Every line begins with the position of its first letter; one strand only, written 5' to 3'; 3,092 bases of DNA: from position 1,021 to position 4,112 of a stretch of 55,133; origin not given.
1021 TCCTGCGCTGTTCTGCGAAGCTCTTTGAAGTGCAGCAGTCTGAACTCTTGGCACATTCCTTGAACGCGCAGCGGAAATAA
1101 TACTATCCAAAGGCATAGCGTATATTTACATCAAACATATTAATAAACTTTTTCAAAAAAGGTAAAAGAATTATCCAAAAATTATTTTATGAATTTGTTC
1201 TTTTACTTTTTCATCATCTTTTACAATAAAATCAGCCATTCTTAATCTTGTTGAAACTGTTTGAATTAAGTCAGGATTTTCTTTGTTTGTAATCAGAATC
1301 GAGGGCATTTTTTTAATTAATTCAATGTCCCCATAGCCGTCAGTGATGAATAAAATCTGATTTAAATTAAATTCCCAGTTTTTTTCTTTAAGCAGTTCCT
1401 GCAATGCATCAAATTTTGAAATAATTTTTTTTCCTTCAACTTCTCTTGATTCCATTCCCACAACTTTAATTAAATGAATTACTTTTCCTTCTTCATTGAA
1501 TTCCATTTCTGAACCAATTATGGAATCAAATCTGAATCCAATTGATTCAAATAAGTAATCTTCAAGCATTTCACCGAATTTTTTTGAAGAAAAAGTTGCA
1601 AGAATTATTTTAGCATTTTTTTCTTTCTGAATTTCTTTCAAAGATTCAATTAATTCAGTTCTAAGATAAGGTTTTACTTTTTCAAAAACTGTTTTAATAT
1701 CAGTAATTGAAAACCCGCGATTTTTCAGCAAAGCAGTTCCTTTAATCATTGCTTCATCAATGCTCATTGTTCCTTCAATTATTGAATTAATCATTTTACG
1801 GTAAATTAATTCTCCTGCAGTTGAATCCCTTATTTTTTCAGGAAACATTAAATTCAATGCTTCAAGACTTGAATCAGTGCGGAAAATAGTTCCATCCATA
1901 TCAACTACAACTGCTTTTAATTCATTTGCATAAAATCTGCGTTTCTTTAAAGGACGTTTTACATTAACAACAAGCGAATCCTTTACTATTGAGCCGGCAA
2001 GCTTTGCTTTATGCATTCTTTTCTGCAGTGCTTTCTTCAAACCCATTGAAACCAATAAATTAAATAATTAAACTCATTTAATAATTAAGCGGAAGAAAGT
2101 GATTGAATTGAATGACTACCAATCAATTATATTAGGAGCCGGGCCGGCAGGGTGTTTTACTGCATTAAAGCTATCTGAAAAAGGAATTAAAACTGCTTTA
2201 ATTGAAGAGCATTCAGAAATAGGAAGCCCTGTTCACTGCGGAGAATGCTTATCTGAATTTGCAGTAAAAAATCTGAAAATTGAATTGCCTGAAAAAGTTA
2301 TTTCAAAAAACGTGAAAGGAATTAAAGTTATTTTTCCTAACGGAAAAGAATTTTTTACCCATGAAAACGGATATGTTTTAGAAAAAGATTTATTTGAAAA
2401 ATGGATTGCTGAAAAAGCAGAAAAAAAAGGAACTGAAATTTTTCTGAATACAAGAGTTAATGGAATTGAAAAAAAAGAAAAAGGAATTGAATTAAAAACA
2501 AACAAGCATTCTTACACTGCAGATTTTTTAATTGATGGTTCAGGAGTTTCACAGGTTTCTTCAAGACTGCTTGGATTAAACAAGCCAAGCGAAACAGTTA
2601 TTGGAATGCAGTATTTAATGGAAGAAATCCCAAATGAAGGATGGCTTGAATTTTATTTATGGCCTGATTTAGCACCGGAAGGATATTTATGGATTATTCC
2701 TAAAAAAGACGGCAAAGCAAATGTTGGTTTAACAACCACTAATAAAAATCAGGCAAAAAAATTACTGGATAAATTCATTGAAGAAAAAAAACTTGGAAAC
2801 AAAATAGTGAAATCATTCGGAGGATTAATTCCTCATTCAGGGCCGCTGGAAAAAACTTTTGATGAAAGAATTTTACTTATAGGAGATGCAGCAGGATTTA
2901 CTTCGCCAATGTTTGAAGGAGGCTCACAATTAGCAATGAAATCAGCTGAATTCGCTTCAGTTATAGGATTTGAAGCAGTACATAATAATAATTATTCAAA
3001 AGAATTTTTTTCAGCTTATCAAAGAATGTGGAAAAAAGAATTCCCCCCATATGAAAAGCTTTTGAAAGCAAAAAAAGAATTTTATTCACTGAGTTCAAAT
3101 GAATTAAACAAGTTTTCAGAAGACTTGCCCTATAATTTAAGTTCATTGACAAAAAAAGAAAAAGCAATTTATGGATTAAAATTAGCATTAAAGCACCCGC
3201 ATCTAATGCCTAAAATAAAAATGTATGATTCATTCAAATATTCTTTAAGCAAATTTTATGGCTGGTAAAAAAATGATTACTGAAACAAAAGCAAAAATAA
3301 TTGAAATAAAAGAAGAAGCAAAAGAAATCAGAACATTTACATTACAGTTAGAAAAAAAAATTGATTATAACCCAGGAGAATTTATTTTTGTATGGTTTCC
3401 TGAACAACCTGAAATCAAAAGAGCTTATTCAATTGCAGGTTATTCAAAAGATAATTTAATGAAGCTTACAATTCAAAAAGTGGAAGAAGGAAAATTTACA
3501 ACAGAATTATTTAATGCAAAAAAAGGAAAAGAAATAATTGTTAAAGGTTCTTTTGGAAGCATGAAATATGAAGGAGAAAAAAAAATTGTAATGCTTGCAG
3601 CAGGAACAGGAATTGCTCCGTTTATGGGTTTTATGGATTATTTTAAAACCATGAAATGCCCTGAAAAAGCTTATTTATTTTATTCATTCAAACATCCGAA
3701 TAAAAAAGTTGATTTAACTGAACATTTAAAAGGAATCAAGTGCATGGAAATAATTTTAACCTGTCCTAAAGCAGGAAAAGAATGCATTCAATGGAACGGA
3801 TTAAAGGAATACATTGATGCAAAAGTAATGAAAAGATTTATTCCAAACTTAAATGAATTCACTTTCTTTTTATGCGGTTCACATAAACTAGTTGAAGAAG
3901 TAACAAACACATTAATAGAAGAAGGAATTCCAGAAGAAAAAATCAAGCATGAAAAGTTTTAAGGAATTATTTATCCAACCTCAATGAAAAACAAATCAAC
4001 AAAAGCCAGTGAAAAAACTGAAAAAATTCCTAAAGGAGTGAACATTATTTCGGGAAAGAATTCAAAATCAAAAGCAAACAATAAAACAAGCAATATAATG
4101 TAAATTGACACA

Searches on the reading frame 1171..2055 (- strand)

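Call 68: search_protein_families(library=pfam, proteins=[window:1171-2055:-], max_evalue=0.001)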
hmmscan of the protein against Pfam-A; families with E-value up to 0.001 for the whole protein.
window:1171-2055:- (294 aa): 2 families
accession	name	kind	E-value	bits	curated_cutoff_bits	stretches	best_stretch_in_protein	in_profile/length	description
PF12710.13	HAD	-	6.4e-09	36.9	27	1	49-247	1-188/189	haloacid dehalogenase-like hydrolase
PF00702.32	Hydrolase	-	3.2e-05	24.8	26.4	1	47-248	2-188/191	haloacid dehalogenase-like hydrolase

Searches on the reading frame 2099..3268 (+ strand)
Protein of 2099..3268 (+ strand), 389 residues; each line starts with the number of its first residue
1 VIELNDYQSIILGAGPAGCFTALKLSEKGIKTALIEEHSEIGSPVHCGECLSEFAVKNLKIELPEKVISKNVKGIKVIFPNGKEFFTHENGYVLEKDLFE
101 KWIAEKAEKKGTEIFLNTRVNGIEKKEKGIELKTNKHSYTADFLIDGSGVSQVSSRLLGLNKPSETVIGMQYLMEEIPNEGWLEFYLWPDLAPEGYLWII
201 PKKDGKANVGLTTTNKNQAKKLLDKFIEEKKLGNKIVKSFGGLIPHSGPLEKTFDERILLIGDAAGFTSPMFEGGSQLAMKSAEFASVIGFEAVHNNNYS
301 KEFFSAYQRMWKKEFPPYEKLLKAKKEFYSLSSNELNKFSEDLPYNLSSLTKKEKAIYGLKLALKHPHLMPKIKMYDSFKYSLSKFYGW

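Call 68: search_protein_families(library=pfam, proteins=[window:2099-3268:+], max_evalue=0.001)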
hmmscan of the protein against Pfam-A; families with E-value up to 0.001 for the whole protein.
window:2099-3268:+ (389 aa): 13 families
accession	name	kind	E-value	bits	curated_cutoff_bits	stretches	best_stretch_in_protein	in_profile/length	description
PF22578.2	GGR_cat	-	6.4e-15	55.2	27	1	168-242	4-86/88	Geranylgeranyl reductase catalytic domain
PF01266.30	DAO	-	2.7e-14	53.9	27.9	2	83-215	136-272/353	FAD dependent oxidoreductase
PF01494.25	FAD_binding_3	-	2e-12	47.5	22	1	7-40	2-35/349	FAD binding domain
PF13738.12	Pyr_redox_3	-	1.7e-11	44.4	30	1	10-150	1-134/305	Pyridine nucleotide-disulphide oxidoreductase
PF07992.20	Pyr_redox_2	-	1.1e-08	35.4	26.1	1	8-58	2-48/291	Pyridine nucleotide-disulphide oxidoreductase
PF12831.13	FAD_oxidored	-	1.2e-07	31.8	27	1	10-153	3-149/416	FAD dependent oxidoreductase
PF03486.20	HI0933_like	-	2.2e-07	31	50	1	8-45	2-39/244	HI0933-like protein Rossmann domain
PF05834.18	Lycopene_cycl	-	7e-07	29.1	23.4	1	10-158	3-150/380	Lycopene cyclase protein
PF00070.33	Pyr_redox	-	1e-06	29.6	22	0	99-132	42-79/82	Pyridine nucleotide-disulphide oxidoreductase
PF04820.20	Trp_halogenase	-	1.1e-06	28.3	21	1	90-311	151-375/458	Tryptophan halogenase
PF13450.12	NAD_binding_8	-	9.6e-05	23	21.9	1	11-42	1-32/68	NAD(P)-binding Rossmann-like domain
PF01134.28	GIDA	-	0.00017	21.3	22.1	1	10-131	3-132/391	Glucose inhibited division protein A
PF00890.30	FAD_binding_2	-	0.00024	20.8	20.4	1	10-51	3-44/414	FAD binding domain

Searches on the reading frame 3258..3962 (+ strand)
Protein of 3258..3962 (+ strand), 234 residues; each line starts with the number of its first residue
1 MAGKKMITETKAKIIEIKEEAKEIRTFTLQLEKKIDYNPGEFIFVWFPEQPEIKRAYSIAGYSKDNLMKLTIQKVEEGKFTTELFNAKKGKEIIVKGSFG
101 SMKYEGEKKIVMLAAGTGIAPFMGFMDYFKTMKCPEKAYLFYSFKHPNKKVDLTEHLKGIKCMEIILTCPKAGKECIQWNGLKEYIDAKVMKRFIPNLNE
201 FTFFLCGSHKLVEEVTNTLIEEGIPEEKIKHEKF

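Call 68: search_protein_families(library=pfam, proteins=[window:3258-3962:+], max_evalue=0.001)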
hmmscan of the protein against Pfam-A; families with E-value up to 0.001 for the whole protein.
window:3258-3962:+ (234 aa): 3 families
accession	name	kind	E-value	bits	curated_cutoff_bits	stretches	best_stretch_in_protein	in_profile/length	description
PF00970.30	FAD_binding_6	-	1.4e-11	45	21.1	1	12-104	2-99/99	Oxidoreductase FAD-binding domain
PF00175.26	NAD_binding_1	-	2.2e-10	41.6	22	1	112-215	1-107/109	Oxidoreductase NAD-binding domain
PF08030.17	NAD_binding_6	-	0.0005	20.6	22.2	0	109-149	3-48/156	Ferric reductase NAD binding domain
